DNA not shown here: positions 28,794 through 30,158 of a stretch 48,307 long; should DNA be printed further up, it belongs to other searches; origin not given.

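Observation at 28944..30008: CXXC-less redoxin-TPR proteins coupled by GTGA overlaps to 15-haem cytochromes: possible dedicated apocytochrome chaperones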

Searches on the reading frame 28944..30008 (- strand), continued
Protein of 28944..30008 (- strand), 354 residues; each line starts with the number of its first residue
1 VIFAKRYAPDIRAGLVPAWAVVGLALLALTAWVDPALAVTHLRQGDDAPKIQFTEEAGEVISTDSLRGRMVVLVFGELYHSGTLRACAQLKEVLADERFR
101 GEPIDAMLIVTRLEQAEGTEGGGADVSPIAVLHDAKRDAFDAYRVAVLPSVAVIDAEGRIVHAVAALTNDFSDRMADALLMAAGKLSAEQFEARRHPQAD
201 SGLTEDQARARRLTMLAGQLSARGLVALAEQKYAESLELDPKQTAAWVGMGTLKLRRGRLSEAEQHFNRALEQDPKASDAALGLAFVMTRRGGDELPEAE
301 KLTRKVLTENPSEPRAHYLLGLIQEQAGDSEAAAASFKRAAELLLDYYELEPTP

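Call 12: find_homologous_proteins(query=window:28944-30008:-, max_evalue=0.001)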
Query window:28944-30008:- (354 aa): 94 proteins with E <= 0.001 among 8000 candidates.
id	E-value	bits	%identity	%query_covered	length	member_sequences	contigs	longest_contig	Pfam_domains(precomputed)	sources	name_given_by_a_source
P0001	1.2e-222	756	100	100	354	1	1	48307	PF13431.13,PF23914.2,PF13414.13,PF13428.13,PF25064.2,PF14559.13,PF13371.13,PF00515.35,PF13424.13,PF13432.13,PF00578.28,PF13181.13,PF07719.24,PF13174.13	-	-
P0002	7.9e-169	579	76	100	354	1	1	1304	PF13431.13,PF23914.2,PF13414.13,PF13428.13,PF14559.13,PF13371.13,PF00515.35,PF13424.13,PF13432.13,PF00578.28,PF13181.13,PF07719.24,PF13174.13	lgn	-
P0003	2.8e-162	558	75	96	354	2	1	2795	PF14559.13,PF13431.13,PF23914.2,PF13414.13,PF13371.13,PF00515.35,PF13432.13,PF00578.28,PF13428.13,PF07719.24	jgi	jgi:Flp pilus assembly protein TadD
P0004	2.4e-152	525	69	100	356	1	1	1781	PF13431.13,PF23914.2,PF13414.13,PF08534.17,PF13428.13,PF14559.13,PF13371.13,PF00515.35,PF13424.13,PF13432.13,PF00578.28,PF13181.13,PF07719.24,PF13174.13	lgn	-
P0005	2.4e-148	512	67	100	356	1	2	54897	PF13431.13,PF23914.2,PF13414.13,PF13428.13,PF14559.13,PF13371.13,PF00515.35,PF13424.13,PF13432.13,PF00578.28,PF13181.13,PF07719.24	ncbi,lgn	-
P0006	1.4e-146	506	68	100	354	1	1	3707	PF13431.13,PF23914.2,PF13414.13,PF08534.17,PF13428.13,PF14559.13,PF13371.13,PF00515.35,PF13424.13,PF13432.13,PF00578.28,PF13181.13,PF07719.24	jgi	-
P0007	2.6e-142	492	68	96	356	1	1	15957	PF25063.1,PF13431.13,PF23914.2,PF13414.13,PF13428.13,PF14559.13,PF13371.13,PF00515.35,PF13424.13,PF13432.13,PF00578.28,PF13429.13,PF13181.13,PF07719.24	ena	-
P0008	3.1e-126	439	64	93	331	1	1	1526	PF13431.13,PF23914.2,PF13414.13,PF08534.17,PF13428.13,PF14559.13,PF13371.13,PF00515.35,PF13424.13,PF13432.13,PF00578.28,PF13181.13,PF07719.24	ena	-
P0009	2.1e-106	374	55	96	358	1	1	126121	PF13431.13,PF23914.2,PF25060.1,PF13414.13,PF08534.17,PF13428.13,PF14559.13,PF13371.13,PF00515.35,PF13424.13,PF13432.13,PF00578.28,PF13181.13,PF07719.24,PF13174.13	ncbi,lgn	-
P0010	7.9e-92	326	49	97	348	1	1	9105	PF25063.1,PF13431.13,PF23914.2,PF13414.13,PF08534.17,PF13176.13,PF13428.13,PF14559.13,PF00515.35,PF13424.13,PF13432.13,PF00578.28,PF13181.13,PF07719.24,PF13174.13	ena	-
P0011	5.8e-89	317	50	89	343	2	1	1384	PF14559.13,PF13431.13,PF23914.2,PF00515.35,PF08534.17,PF13432.13,PF00578.28,PF07719.24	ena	-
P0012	2.7e-88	315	51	92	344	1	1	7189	PF14559.13,PF25063.1,PF23914.2,PF00515.35,PF13424.13,PF13432.13,PF00578.28,PF07719.24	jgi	jgi:Tfp pilus assembly protein PilF/peroxiredoxin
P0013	2.6e-87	311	48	89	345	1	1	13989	PF14559.13,PF13431.13,PF23914.2,PF13414.13,PF00515.35,PF08534.17,PF13424.13,PF13432.13,PF00578.28,PF13428.13,PF07719.24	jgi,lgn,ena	-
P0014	4.9e-87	311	49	90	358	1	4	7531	PF14559.13,PF08534.17,PF13432.13,PF00578.28,PF13428.13,PF07719.24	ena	-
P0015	2.6e-84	302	49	89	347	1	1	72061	PF14559.13,PF13431.13,PF23914.2,PF13414.13,PF00515.35,PF08534.17,PF13432.13,PF00578.28,PF13428.13,PF07719.24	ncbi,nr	ncbi:MAG: hypothetical protein BIFFINMI_03133 [Phycisphaerae bacterium]|nr:hypothetical protein [Phy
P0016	6.4e-84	300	50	94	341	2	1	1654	PF14559.13,PF23914.2,PF08534.17,PF13432.13,PF00578.28,PF07719.24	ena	-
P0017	1.3e-83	299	46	94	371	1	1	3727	PF25063.1,PF13431.13,PF23914.2,PF13414.13,PF08534.17,PF13428.13,PF14559.13,PF00515.35,PF13432.13,PF00578.28,PF13181.13,PF07719.24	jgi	jgi:Tfp pilus assembly protein PilF/peroxiredoxin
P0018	1.7e-83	299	49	99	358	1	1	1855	PF14559.13,PF25063.1,PF13431.13,PF23914.2,PF13414.13,PF00515.35,PF08534.17,PF13432.13,PF00578.28,PF07719.24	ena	-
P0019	1.9e-83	299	47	89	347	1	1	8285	PF25063.1,PF13431.13,PF23914.2,PF13414.13,PF08534.17,PF13428.13,PF14559.13,PF00515.35,PF13432.13,PF00578.28,PF13181.13,PF07719.24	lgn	-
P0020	8.8e-81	290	49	89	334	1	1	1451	PF14559.13,PF25063.1,PF13431.13,PF23914.2,PF13414.13,PF00515.35,PF08534.17,PF13432.13,PF00578.28,PF07719.24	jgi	jgi:Tfp pilus assembly protein PilF/peroxiredoxin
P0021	4.0e-80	288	48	95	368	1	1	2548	PF25063.1,PF13431.13,PF23914.2,PF13414.13,PF08534.17,PF14559.13,PF24575.2,PF00515.35,PF13424.13,PF13432.13,PF00578.28,PF13181.13,PF07719.24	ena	-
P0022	1.8e-79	286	47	94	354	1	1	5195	PF14559.13,PF23914.2,PF13414.13,PF00515.35,PF13432.13,PF00578.28,PF13428.13,PF07719.24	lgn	-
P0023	1.8e-79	286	47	88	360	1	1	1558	PF14559.13,PF23914.2,PF00515.35,PF13432.13,PF00578.28,PF13181.13,PF07719.24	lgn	-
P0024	4.6e-79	284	46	94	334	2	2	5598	PF14559.13,PF25063.1,PF13431.13,PF23914.2,PF13414.13,PF00515.35,PF08534.17,PF13432.13,PF00578.28,PF13428.13,PF07719.24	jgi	jgi:peroxiredoxin/TolA-binding protein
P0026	1.3e-77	280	44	95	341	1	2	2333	PF14559.13,PF25063.1,PF23914.2,PF00515.35,PF13424.13,PF13432.13,PF00578.28,PF13428.13,PF07719.24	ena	-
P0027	1.8e-77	279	47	92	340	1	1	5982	PF25063.1,PF13431.13,PF23914.2,PF13414.13,PF08534.17,PF13428.13,PF14559.13,PF24575.2,PF00515.35,PF13432.13,PF00578.28,PF07719.24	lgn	-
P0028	4.3e-77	278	48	86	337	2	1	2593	PF14559.13,PF25063.1,PF13431.13,PF23914.2,PF00515.35,PF13424.13,PF13432.13,PF13428.13,PF13181.13,PF07719.24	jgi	jgi:tetratricopeptide (TPR) repeat protein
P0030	7.4e-76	274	47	91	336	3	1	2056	PF14559.13,PF13431.13,PF23914.2,PF13414.13,PF00515.35,PF13424.13,PF13432.13,PF13428.13,PF07719.24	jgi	jgi:tetratricopeptide (TPR) repeat protein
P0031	8.6e-76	274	45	95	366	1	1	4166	PF14559.13,PF13431.13,PF23914.2,PF13414.13,PF00515.35,PF13432.13,PF00578.28,PF13428.13,PF13181.13,PF07719.24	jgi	-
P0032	1.3e-74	270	43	96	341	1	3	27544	PF14559.13,PF25063.1,PF23914.2,PF13414.13,PF13424.13,PF13432.13,PF00578.28,PF13428.13,PF07719.24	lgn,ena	-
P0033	3.2e-74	268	46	88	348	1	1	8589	PF13431.13,PF23914.2,PF13414.13,PF13428.13,PF14559.13,PF00515.35,PF12895.14,PF13424.13,PF13432.13,PF00578.28,PF13181.13,PF07719.24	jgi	jgi:tetratricopeptide (TPR) repeat protein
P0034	4.0e-74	268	47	93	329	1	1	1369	PF14559.13,PF13431.13,PF23914.2,PF13414.13,PF00515.35,PF13432.13,PF00578.28,PF07719.24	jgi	jgi:thioredoxin-like negative regulator of GroEL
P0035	4.1e-74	268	44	91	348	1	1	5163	PF14559.13,PF13431.13,PF23914.2,PF13414.13,PF00515.35,PF08534.17,PF13432.13,PF00578.28,PF07719.24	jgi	jgi:hypothetical protein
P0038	8.7e-74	267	46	87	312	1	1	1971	PF14559.13,PF25063.1,PF13431.13,PF23914.2,PF13414.13,PF00515.35,PF13432.13,PF00578.28,PF13428.13,PF13181.13,PF07719.24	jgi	jgi:peroxiredoxin/TolA-binding protein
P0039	9.6e-74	267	45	86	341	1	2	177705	PF14559.13,PF25063.1,PF23914.2,PF13414.13,PF00515.35,PF08534.17,PF13432.13,PF00578.28,PF13428.13,PF07719.24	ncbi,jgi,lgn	-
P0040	1.0e-73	267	45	95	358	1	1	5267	PF13431.13,PF23914.2,PF13414.13,PF08534.17,PF13428.13,PF14559.13,PF00515.35,PF13424.13,PF13432.13,PF00578.28,PF13181.13,PF07719.24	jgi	-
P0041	1.2e-73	267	45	92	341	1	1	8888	PF14559.13,PF25063.1,PF23914.2,PF13414.13,PF00515.35,PF13424.13,PF13432.13,PF00578.28,PF13428.13,PF07719.24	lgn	-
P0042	8.2e-73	264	45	91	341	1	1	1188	PF13431.13,PF23914.2,PF13414.13,PF08534.17,PF13428.13,PF14559.13,PF24575.2,PF00515.35,PF13424.13,PF13432.13,PF00578.28,PF13181.13,PF07719.24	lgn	-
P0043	1.3e-72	263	45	88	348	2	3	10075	PF14559.13,PF23914.2,PF13414.13,PF00515.35,PF13424.13,PF13432.13,PF00578.28,PF13428.13,PF13181.13,PF07719.24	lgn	-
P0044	3.2e-72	262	45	86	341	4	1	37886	PF14559.13,PF25063.1,PF23914.2,PF13414.13,PF00515.35,PF08534.17,PF13424.13,PF13432.13,PF00578.28,PF13428.13,PF07719.24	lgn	-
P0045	4.4e-72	261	46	83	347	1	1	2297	PF14559.13,PF13431.13,PF23914.2,PF13432.13,PF00578.28,PF13428.13,PF07719.24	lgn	-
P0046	9.1e-72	260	44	95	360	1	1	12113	PF14559.13,PF24575.2,PF23914.2,PF00515.35,PF13432.13,PF00578.28,PF13428.13,PF13181.13,PF07719.24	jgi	jgi:tetratricopeptide (TPR) repeat protein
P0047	3.1e-71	259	46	87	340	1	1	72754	PF14559.13,PF23914.2,PF00515.35,PF13432.13,PF13428.13,PF13181.13,PF07719.24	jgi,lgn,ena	-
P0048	1.6e-70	256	43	90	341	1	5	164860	PF14559.13,PF25063.1,PF23914.2,PF13414.13,PF00515.35,PF08534.17,PF13432.13,PF13428.13,PF07719.24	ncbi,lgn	-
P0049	9.6e-70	254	46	90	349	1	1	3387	PF14559.13,PF13431.13,PF23914.2,PF13432.13,PF00578.28,PF13181.13,PF07719.24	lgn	-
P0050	2.1e-69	253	43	92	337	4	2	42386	PF13431.13,PF23914.2,PF13414.13,PF13176.13,PF13428.13,PF14559.13,PF00515.35,PF13424.13,PF13432.13,PF00578.28,PF13181.13,PF07719.24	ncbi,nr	ncbi:MAG: tetratricopeptide repeat protein [Phycisphaerae bacterium]|nr:tetratricopeptide repeat pro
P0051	4.4e-69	252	44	88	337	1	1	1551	PF14559.13,PF13431.13,PF23914.2,PF00515.35,PF08534.17,PF13432.13,PF00578.28,PF13428.13,PF13181.13,PF07719.24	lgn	-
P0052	1.2e-68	250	43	95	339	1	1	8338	PF14559.13,PF25063.1,PF23914.2,PF00515.35,PF13432.13,PF13428.13,PF13181.13,PF07719.24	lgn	-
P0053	1.6e-68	250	44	87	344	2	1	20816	PF14559.13,PF13431.13,PF23914.2,PF13414.13,PF00515.35,PF13424.13,PF13432.13,PF00578.28,PF13428.13,PF13181.13,PF07719.24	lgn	-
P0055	3.7e-68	249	43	94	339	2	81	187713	PF14559.13,PF25063.1,PF23914.2,PF13414.13,PF00515.35,PF13432.13,PF13428.13,PF13181.13,PF07719.24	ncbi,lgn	-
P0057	5.3e-67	245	46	93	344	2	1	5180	PF14559.13,PF13431.13,PF23914.2,PF13414.13,PF00515.35,PF13432.13,PF00578.28,PF13428.13,PF07719.24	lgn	-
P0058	2.0e-65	240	44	87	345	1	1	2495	PF13431.13,PF23914.2,PF13414.13,PF08534.17,PF13176.13,PF13428.13,PF14559.13,PF00515.35,PF13432.13,PF00578.28,PF13181.13,PF07719.24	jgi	jgi:tetratricopeptide (TPR) repeat protein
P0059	2.0e-64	236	46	89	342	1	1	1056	PF14559.13,PF24575.2,PF23914.2,PF13428.13,PF07719.24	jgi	-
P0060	2.6e-64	236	55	61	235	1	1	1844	PF14559.13,PF13431.13,PF23914.2,PF13414.13,PF00515.35,PF13424.13,PF13432.13,PF13428.13,PF07719.24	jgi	-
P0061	1.3e-63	234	41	86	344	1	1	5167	PF14559.13,PF23914.2,PF13424.13,PF13432.13,PF00578.28,PF13428.13,PF07719.24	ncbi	-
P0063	3.8e-62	229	43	88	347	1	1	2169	PF14559.13,PF23914.2,PF13432.13,PF00578.28,PF07719.24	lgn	-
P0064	1.8e-58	217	41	88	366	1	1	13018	PF14559.13,PF25063.1,PF24575.2,PF23914.2,PF13414.13,PF00515.35,PF13432.13,PF13428.13,PF07719.24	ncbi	-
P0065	5.2e-16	77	34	36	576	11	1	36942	PF03704.24,PF13431.13,PF23914.2,PF13414.13,PF13176.13,PF13428.13,PF25064.2,PF07721.21,PF14559.13,PF24575.2,PF13371.13,PF00515.35,PF12895.14,PF13424.13,PF21033.5,PF13432.13,PF13181.13,PF14561.13,PF07719.24,PF13174.13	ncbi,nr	ncbi:MAG: tetratricopeptide repeat protein [Acidobacteria bacterium]|nr:tetratricopeptide repeat pro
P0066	4.8e-15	74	23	35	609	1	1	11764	PF13489.13,PF09976.16,PF13414.13,PF12569.15,PF23241.2,PF08241.19,PF13374.13,PF13847.13,PF07721.21,PF24575.2,PF25068.3,PF00515.35,PF13424.13,PF13429.13,PF14561.13,PF07719.24,PF13174.13,PF25063.1,PF13431.13,PF23914.2,PF25062.2,PF13176.13,PF13428.13,PF25064.2,PF14559.13,PF13371.13,PF13649.13,PF17874.8,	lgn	-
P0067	3.7e-12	64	30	24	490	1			PF25063.1,PF13431.13,PF23914.2,PF13414.13,PF13176.13,PF13428.13,PF25064.2,PF13374.13,PF14559.13,PF24575.2,PF13371.13,PF00515.35,PF12895.14,PF13424.13,PF21033.5,PF13432.13,PF13181.13,PF01239.29,PF07719.24,PF13174.13,PF20308.5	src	-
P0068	7.5e-12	63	33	25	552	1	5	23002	PF25063.1,PF13431.13,PF23914.2,PF25060.1,PF13414.13,PF13428.13,PF14559.13,PF24575.2,PF02259.30,PF13371.13,PF00515.35,PF12895.14,PF13424.13,PF21033.5,PF13432.13,PF13181.13,PF07719.24,PF13174.13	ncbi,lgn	-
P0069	5.8e-11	61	27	30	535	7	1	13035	PF25063.1,PF03704.24,PF13431.13,PF23914.2,PF25060.1,PF25062.2,PF13414.13,PF13176.13,PF13428.13,PF14559.13,PF24575.2,PF13371.13,PF00515.35,PF12895.14,PF13424.13,PF21033.5,PF13432.13,PF13429.13,PF13181.13,PF07719.24,PF13174.13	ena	-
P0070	9.8e-9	53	30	44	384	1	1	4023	PF13431.13,PF23914.2,PF25060.1,PF25062.2,PF13414.13,PF21545.4,PF13176.13,PF13428.13,PF13374.13,PF14559.13,PF24575.2,PF13371.13,PF00515.35,PF12895.14,PF13424.13,PF21033.5,PF13432.13,PF13181.13,PF14561.13,PF07719.24,PF13174.13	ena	-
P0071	2.3e-8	52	30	32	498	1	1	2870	PF25063.1,PF13431.13,PF23914.2,PF13414.13,PF16918.12,PF13176.13,PF13428.13,PF25064.2,PF13374.13,PF07721.21,PF14559.13,PF24575.2,PF13371.13,PF00515.35,PF12895.14,PF13424.13,PF21033.5,PF13432.13,PF13429.13,PF13181.13,PF14561.13,PF07719.24,PF13174.13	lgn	-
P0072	4.1e-8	51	29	34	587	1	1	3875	PF25063.1,PF03704.24,PF13431.13,PF23914.2,PF13414.13,PF13176.13,PF13428.13,PF13374.13,PF14559.13,PF24575.2,PF13371.13,PF00515.35,PF22860.3,PF12895.14,PF13424.13,PF21033.5,PF13432.13,PF13429.13,PF13181.13,PF14561.13,PF07719.24,PF13174.13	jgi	-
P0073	1.8e-7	49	30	35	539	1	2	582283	PF13489.13,PF13414.13,PF08241.19,PF05401.17,PF13847.13,PF24575.2,PF00515.35,PF13424.13,PF14561.13,PF07719.24,PF13174.13,PF13431.13,PF23914.2,PF13176.13,PF13428.13,PF25064.2,PF14559.13,PF13371.13,PF13649.13,PF12895.14,PF21033.5,PF13432.13,PF13181.13,PF08242.19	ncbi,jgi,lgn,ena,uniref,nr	ncbi:tetratricopeptide repeat protein [Magnetospirillum sp. 15-1]|uniref:tetratricopeptide repeat pr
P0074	4.4e-7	48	26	33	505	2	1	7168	PF03704.24,PF13414.13,PF13374.13,PF07721.21,PF24575.2,PF00515.35,PF00837.23,PF13424.13,PF14561.13,PF07719.24,PF13174.13,PF20308.5,PF13431.13,PF23914.2,PF08534.17,PF13176.13,PF13428.13,PF25064.2,PF14559.13,PF13371.13,PF12895.14,PF21033.5,PF13432.13,PF13181.13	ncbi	-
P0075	9.9e-7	47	34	26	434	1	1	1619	PF13431.13,PF23914.2,PF13414.13,PF13176.13,PF13428.13,PF25064.2,PF13374.13,PF14559.13,PF24575.2,PF13371.13,PF00515.35,PF12895.14,PF13424.13,PF21033.5,PF13432.13,PF13429.13,PF13181.13,PF14561.13,PF07719.24,PF13174.13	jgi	jgi:tetratricopeptide (TPR) repeat protein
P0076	1.6e-6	46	39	14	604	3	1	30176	PF13431.13,PF23914.2,PF13414.13,PF13428.13,PF13759.13,PF13374.13,PF14559.13,PF24575.2,PF00515.35,PF12895.14,PF13424.13,PF13432.13,PF13181.13,PF07719.24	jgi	jgi:Flp pilus assembly protein TadD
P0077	2.9e-6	45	31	57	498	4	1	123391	PF13431.13,PF23914.2,PF13414.13,PF13428.13,PF14559.13,PF24575.2,PF00515.35,PF12895.14,PF21033.5,PF13432.13,PF13181.13,PF14561.13,PF07719.24,PF13174.13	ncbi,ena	-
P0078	3.1e-6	45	28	33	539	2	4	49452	PF13489.13,PF13414.13,PF16918.12,PF08241.19,PF13374.13,PF05401.17,PF13847.13,PF24575.2,PF00515.35,PF13424.13,PF13429.13,PF07719.24,PF13174.13,PF20308.5,PF13431.13,PF23914.2,PF13176.13,PF13428.13,PF25064.2,PF14559.13,PF13371.13,PF13649.13,PF12895.14,PF21033.5,PF13432.13,PF13181.13,PF08242.19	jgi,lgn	-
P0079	3.6e-6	45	36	27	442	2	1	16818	PF25063.1,PF13431.13,PF23914.2,PF22890.2,PF13414.13,PF13428.13,PF25064.2,PF14559.13,PF24575.2,PF13371.13,PF00515.35,PF13424.13,PF13432.13,PF13181.13,PF14561.13,PF07719.24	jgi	-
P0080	4.2e-6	45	34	30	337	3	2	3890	PF13431.13,PF23914.2,PF13414.13,PF13176.13,PF13428.13,PF13374.13,PF07721.21,PF14559.13,PF24575.2,PF00515.35,PF13424.13,PF13432.13,PF13181.13,PF14561.13,PF07719.24,PF13174.13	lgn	-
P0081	9.1e-6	43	31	29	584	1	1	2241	PF13431.13,PF23914.2,PF25060.1,PF25062.2,PF13414.13,PF13176.13,PF12569.15,PF13428.13,PF25064.2,PF14559.13,PF24575.2,PF02259.30,PF00515.35,PF12895.14,PF13424.13,PF21033.5,PF13432.13,PF09295.17,PF13429.13,PF13181.13,PF14561.13,PF07719.24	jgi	jgi:tetratricopeptide (TPR) repeat protein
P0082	2.5e-5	42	36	36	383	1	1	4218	PF14559.13,PF13431.13,PF23914.2,PF13414.13,PF13371.13,PF00515.35,PF13432.13,PF13428.13,PF13181.13,PF07719.24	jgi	jgi:tetratricopeptide (TPR) repeat protein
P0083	6.1e-5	41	34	17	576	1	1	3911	PF03704.24,PF14863.13,PF25060.1,PF13414.13,PF13374.13,PF07721.21,PF00515.35,PF13424.13,PF14561.13,PF07719.24,PF13174.13,PF20308.5,PF25063.1,PF14853.13,PF13431.13,PF23914.2,PF25062.2,PF13176.13,PF13428.13,PF25064.2,PF14559.13,PF13371.13,PF12895.14,PF21033.5,PF13432.13,PF13181.13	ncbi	-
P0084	8.0e-5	40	30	34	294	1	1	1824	PF25063.1,PF13431.13,PF23914.2,PF13414.13,PF13176.13,PF13428.13,PF13374.13,PF07721.21,PF14559.13,PF00515.35,PF13424.13,PF13432.13,PF13181.13,PF07719.24,PF13174.13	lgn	-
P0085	8.4e-5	40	33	45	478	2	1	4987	PF13431.13,PF23914.2,PF13414.13,PF16918.12,PF13428.13,PF14559.13,PF13371.13,PF00515.35,PF13424.13,PF13432.13,PF13429.13,PF13181.13,PF07719.24,PF13174.13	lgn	-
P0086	1.6e-4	39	35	24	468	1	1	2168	PF13489.13,PF13414.13,PF08241.19,PF13374.13,PF13847.13,PF24575.2,PF00515.35,PF13424.13,PF07719.24,PF13174.13,PF25063.1,PF13431.13,PF23914.2,PF13176.13,PF13428.13,PF25064.2,PF14559.13,PF13371.13,PF13649.13,PF12895.14,PF21033.5,PF13432.13,PF13181.13,PF08242.19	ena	-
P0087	2.1e-4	39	31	34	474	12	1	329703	PF13431.13,PF23914.2,PF13414.13,PF13176.13,PF13428.13,PF13374.13,PF14559.13,PF24575.2,PF00515.35,PF12895.14,PF13424.13,PF21033.5,PF13432.13,PF13181.13,PF07719.24,PF13174.13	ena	-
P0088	2.3e-4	39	35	28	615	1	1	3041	PF03704.24,PF13431.13,PF23914.2,PF13414.13,PF13176.13,PF13428.13,PF13374.13,PF14559.13,PF24575.2,PF13371.13,PF00515.35,PF12895.14,PF13424.13,PF13432.13,PF13181.13,PF14561.13,PF07719.24,PF13174.13,PF20308.5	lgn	-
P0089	2.5e-4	39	30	42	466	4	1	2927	PF25063.1,PF13431.13,PF23914.2,PF13414.13,PF13176.13,PF13428.13,PF14559.13,PF24575.2,PF00515.35,PF12895.14,PF13424.13,PF21033.5,PF13432.13,PF13429.13,PF13181.13,PF14561.13,PF07719.24,PF13174.13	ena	-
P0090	2.8e-4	39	29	37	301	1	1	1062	PF13431.13,PF23914.2,PF25060.1,PF13414.13,PF21545.4,PF13176.13,PF13428.13,PF25064.2,PF07721.21,PF14559.13,PF24575.2,PF13371.13,PF00515.35,PF12895.14,PF13424.13,PF21033.5,PF13432.13,PF13181.13,PF14561.13,PF07719.24,PF13174.13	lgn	-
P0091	4.9e-4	38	27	40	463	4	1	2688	PF13431.13,PF23914.2,PF25060.1,PF13414.13,PF13176.13,PF13428.13,PF13374.13,PF07721.21,PF14559.13,PF24575.2,PF13371.13,PF00515.35,PF12895.14,PF13424.13,PF21033.5,PF13432.13,PF13181.13,PF14561.13,PF07719.24,PF13174.13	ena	-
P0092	5.3e-4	38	28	29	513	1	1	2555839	PF25063.1,PF03704.24,PF13431.13,PF23914.2,PF13414.13,PF16918.12,PF21545.4,PF13176.13,PF13428.13,PF14559.13,PF13371.13,PF00515.35,PF12895.14,PF13424.13,PF21033.5,PF13432.13,PF13181.13,PF14561.13,PF07719.24,PF13174.13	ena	-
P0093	7.8e-4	37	27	34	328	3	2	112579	PF14559.13,PF25063.1,PF13431.13,PF23914.2,PF13414.13,PF00515.35,PF13424.13,PF13432.13,PF13428.13,PF13181.13,PF07719.24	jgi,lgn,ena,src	-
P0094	9.4e-4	37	26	30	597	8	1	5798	PF13431.13,PF23914.2,PF13414.13,PF13176.13,PF13428.13,PF14559.13,PF24575.2,PF13371.13,PF00515.35,PF13424.13,PF21033.5,PF13432.13,PF13181.13,PF07719.24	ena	-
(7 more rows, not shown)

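Call 15: find_encoding_contigs(protein=P0055, flank=10000, max_places=2)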
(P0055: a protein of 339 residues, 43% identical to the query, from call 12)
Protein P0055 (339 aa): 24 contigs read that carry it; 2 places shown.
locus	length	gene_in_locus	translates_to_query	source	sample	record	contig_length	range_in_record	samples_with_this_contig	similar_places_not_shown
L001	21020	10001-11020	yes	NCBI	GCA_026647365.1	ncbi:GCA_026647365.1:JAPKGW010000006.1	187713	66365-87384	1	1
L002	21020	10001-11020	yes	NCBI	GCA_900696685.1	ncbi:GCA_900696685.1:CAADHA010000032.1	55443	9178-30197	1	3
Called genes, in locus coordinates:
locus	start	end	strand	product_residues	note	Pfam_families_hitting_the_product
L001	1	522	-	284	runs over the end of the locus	PF00181:Ribosomal_L2_N, PF03947:Ribosomal_L2_C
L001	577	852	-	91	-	PF00276:Ribosomal_L23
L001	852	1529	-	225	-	PF00573:Ribosomal_L4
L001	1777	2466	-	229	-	PF00297:Ribosomal_L3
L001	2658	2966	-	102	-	PF00338:Ribosomal_S10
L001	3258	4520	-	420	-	PF25323:6TM_PilS, PF00512:HisKA, PF02518:HATPase_c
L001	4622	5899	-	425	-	PF00672:HAMP (weak), PF00512:HisKA (weak)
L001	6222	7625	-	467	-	PF00072:Response_reg, PF00158:Sigma54_activat, PF14532:Sigma54_activ_2, PF07728:AAA_5, PF25601:AAA_lid_14, PF02954:HTH_8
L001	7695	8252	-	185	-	-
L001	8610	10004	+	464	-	PF14522:Cytochrome_C7 (faint), PF22113:Mtrc-MtrF_II-IV_dom (faint), PF14537:Cytochrom_c3_2 (faint), PF09699:Paired_CXXCH_1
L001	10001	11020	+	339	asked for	PF13428:TPR_14 (faint), PF07719:TPR_2 (faint), PF23914:TPR_CcmH_CycH (weak), PF25063:ARM_TT21_C (weak), PF00515:TPR_1 (faint), PF13432:TPR_16 (weak), PF14559:TPR_19 (weak), PF13432:TPR_16 (weak), +2 more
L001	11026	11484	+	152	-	PF00355:Rieske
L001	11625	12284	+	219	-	PF00033:Cytochrome_B, PF13631:Cytochrom_B_N_2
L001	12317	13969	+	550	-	PF00032:Cytochrom_B_C, PF14522:Cytochrome_C7 (faint), PF14537:Cytochrom_c3_2 (faint)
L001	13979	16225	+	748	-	PF02085:Cytochrom_CIII (faint), PF14522:Cytochrome_C7 (faint), PF14537:Cytochrom_c3_2 (faint), PF01292:Ni_hydr_CYTB (weak)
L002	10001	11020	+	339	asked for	PF13428:TPR_14 (faint), PF07719:TPR_2 (faint), PF23914:TPR_CcmH_CycH (weak), PF25063:ARM_TT21_C (weak), PF00515:TPR_1 (faint), PF13432:TPR_16 (weak), PF14559:TPR_19 (weak), PF13432:TPR_16 (weak), +2 more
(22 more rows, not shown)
